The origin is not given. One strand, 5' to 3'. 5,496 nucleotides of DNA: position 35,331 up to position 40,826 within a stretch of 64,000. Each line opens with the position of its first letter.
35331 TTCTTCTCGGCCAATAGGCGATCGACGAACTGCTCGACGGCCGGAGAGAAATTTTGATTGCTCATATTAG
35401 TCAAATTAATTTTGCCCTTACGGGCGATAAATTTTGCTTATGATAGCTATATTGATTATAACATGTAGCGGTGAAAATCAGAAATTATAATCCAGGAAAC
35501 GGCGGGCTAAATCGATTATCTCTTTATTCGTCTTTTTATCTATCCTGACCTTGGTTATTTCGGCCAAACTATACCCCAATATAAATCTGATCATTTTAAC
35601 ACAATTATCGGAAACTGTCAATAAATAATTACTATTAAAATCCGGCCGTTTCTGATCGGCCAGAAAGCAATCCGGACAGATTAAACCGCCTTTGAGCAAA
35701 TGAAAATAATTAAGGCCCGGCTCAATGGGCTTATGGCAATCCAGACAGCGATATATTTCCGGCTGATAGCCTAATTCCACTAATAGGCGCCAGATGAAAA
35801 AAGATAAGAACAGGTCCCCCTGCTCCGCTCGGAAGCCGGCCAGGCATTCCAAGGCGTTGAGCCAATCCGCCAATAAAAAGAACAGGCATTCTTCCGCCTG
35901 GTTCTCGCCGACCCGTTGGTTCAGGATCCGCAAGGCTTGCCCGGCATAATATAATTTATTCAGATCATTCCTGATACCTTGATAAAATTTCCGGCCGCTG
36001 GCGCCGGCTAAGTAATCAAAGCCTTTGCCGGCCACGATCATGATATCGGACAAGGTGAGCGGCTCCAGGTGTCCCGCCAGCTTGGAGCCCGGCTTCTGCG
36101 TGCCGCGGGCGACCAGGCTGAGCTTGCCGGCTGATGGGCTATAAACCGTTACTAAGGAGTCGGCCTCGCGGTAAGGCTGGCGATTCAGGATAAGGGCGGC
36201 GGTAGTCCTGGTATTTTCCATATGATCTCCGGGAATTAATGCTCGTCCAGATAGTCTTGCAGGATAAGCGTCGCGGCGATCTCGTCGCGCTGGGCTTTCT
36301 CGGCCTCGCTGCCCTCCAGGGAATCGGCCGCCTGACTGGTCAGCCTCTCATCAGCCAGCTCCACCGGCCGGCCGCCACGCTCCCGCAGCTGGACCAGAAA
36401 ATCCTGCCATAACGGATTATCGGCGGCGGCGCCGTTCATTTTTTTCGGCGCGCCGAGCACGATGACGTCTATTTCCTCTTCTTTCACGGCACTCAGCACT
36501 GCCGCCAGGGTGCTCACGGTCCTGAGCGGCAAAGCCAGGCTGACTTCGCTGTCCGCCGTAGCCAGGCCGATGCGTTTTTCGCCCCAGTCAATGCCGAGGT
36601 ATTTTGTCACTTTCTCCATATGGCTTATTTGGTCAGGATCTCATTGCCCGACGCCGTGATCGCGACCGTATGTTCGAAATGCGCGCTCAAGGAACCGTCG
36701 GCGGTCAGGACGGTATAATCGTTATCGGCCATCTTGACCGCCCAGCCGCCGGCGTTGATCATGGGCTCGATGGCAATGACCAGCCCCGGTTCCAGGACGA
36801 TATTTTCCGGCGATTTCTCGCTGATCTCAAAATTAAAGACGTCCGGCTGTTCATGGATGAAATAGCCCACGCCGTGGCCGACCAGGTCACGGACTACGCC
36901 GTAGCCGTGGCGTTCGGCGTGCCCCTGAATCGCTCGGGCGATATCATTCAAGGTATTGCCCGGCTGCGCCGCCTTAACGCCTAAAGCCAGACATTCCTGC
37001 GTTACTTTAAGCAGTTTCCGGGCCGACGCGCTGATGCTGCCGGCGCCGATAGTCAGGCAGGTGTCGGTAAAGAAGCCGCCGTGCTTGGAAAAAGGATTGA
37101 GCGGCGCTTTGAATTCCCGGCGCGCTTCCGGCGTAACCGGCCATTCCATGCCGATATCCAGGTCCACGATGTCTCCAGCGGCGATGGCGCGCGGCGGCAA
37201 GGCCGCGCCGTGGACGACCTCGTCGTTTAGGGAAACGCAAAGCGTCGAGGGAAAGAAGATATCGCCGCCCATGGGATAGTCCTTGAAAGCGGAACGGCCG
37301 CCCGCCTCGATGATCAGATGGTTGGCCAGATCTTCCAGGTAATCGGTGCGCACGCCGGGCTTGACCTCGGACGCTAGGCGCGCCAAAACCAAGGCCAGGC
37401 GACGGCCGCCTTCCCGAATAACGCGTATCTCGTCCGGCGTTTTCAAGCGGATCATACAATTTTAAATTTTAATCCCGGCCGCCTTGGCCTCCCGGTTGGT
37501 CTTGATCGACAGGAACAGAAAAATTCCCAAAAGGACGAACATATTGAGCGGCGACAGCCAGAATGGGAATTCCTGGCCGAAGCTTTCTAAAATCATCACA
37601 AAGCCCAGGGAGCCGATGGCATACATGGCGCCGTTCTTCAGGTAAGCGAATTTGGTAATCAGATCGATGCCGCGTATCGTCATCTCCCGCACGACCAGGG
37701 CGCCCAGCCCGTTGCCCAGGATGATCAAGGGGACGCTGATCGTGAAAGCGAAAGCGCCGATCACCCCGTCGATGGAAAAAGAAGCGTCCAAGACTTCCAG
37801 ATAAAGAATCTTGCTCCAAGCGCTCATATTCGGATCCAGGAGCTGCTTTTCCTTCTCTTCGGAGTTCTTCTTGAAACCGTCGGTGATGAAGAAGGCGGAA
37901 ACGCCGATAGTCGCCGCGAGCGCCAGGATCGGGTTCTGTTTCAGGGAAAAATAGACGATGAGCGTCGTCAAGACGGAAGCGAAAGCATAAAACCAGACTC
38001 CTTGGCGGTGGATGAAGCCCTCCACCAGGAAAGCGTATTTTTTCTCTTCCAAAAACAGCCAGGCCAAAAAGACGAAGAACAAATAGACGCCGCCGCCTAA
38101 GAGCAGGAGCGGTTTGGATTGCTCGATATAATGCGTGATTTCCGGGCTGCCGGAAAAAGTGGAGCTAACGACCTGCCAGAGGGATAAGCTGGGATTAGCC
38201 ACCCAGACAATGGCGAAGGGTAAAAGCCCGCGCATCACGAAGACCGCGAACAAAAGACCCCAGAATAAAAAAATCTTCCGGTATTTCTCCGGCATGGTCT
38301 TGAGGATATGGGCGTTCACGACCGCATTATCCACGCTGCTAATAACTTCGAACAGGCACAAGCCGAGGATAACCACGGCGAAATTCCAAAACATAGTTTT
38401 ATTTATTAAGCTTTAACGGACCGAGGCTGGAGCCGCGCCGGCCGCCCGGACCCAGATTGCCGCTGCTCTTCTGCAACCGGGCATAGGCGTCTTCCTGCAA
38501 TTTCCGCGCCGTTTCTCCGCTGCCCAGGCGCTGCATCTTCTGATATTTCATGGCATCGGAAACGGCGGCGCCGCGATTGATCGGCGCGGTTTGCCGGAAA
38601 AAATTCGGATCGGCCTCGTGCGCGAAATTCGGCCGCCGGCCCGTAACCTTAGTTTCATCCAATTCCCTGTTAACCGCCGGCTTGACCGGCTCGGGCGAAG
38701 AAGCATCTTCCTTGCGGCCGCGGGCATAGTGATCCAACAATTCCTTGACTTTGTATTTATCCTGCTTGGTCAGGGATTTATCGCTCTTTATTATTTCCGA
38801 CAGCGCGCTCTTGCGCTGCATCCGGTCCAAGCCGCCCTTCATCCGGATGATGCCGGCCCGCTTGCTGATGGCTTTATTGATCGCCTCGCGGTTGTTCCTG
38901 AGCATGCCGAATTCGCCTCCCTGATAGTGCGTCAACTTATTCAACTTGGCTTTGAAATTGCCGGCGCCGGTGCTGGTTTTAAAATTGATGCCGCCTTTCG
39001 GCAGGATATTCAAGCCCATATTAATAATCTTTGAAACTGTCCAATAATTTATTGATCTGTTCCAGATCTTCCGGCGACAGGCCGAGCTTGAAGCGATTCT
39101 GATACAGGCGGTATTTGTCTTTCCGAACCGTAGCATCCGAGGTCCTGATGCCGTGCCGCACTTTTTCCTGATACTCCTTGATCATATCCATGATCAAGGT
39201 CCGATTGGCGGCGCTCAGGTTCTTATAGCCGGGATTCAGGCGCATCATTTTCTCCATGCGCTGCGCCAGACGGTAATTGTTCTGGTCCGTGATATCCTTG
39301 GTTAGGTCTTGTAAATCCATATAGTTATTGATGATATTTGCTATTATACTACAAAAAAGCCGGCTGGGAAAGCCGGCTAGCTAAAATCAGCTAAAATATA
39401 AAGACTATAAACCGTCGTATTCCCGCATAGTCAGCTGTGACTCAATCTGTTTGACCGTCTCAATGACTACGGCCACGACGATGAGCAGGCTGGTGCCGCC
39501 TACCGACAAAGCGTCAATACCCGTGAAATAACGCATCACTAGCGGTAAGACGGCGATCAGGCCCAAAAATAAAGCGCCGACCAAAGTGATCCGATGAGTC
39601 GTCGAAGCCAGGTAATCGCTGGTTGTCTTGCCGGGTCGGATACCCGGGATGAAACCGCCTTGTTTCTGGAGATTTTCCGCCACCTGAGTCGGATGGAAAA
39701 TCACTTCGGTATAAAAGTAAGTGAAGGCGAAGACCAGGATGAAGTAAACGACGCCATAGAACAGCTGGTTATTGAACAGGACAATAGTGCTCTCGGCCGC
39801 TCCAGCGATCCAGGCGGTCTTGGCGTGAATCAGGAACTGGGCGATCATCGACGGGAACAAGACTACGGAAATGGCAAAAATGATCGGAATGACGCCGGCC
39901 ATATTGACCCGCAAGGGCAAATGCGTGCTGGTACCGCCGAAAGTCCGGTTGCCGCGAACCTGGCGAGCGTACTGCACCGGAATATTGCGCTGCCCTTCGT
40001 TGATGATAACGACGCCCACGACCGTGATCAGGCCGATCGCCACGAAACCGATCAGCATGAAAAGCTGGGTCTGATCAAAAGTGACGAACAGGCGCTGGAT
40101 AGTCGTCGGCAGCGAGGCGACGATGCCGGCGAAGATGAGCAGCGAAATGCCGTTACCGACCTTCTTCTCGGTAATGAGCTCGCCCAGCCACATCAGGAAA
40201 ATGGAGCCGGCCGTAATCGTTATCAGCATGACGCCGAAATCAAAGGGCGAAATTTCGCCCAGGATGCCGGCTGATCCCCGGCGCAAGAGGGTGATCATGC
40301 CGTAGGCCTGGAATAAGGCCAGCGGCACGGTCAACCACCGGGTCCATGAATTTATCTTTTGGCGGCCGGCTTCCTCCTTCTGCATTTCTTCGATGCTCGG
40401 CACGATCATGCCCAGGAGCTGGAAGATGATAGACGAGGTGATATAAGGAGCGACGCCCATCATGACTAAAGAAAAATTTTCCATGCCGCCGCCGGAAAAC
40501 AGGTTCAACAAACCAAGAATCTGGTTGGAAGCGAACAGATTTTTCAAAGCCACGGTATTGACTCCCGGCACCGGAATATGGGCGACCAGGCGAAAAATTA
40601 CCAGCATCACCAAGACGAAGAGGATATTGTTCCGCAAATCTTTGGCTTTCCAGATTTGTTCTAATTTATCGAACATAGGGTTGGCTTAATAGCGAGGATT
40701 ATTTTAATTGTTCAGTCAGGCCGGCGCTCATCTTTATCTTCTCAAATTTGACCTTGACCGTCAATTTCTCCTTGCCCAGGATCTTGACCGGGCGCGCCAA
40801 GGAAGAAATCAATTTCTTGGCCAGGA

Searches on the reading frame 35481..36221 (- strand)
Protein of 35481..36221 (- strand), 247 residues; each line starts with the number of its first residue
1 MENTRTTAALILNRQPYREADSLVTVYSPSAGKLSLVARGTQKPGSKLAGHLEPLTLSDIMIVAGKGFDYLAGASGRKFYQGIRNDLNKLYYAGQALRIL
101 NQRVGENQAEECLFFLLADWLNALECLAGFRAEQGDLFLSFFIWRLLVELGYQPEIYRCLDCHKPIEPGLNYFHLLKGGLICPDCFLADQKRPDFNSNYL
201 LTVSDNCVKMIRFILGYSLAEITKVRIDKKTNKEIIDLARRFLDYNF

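Call 76: search_protein_families(library=pfam, proteins=[window:35481-36221:-], max_evalue=0.001)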
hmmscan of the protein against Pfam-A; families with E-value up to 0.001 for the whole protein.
window:35481-36221:- (247 aa): 2 families
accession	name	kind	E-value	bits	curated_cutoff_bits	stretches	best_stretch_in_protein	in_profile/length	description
PF11967.14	RecO_N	-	3.6e-17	62.6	27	1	6-75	5-75/80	Recombination protein O N terminal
PF02565.21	RecO_C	-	4.9e-15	56.1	22.1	1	84-245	1-147/157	Recombination protein O C terminal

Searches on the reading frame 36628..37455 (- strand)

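Call 76: search_protein_families(library=pfam, proteins=[window:36628-37455:-], max_evalue=0.001)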
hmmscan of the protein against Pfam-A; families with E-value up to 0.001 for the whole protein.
window:36628-37455:- (276 aa): 1 family
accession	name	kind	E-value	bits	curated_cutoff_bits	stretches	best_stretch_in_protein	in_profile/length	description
PF00557.29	Peptidase_M24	-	1.6e-34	120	23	2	125-268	85-208/208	Metallopeptidase family M24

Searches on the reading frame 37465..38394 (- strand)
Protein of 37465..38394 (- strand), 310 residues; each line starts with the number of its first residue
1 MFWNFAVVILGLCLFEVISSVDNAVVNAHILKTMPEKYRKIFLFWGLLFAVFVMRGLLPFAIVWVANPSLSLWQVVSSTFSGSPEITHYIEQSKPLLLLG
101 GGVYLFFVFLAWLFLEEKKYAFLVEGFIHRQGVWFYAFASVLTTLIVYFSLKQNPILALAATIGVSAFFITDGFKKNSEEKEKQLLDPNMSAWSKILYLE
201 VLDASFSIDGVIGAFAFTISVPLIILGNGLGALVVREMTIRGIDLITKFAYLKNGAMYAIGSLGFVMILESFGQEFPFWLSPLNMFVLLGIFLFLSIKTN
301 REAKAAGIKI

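Call 76: search_protein_families(library=pfam, proteins=[window:37465-38394:-], max_evalue=0.001)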
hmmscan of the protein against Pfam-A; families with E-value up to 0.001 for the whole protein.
window:37465-38394:- (310 aa): 2 families
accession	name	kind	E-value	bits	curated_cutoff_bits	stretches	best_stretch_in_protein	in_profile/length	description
PF04332.21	DUF475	-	1.8e-47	163.1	27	1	21-302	1-292/293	Protein of unknown function (DUF475)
PF03741.22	TerC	-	3.6e-23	82.7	27.8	1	12-270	3-177/178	Integral membrane protein TerC family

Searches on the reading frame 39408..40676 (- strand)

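Call 76: search_protein_families(library=pfam, proteins=[window:39408-40676:-], max_evalue=0.001)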
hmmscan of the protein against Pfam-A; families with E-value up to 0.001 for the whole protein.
window:39408-40676:- (423 aa): 1 family
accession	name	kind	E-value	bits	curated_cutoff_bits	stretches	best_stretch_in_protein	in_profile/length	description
PF00344.25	SecY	-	5.7e-105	351.5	32.2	1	69-408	1-306/306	SecY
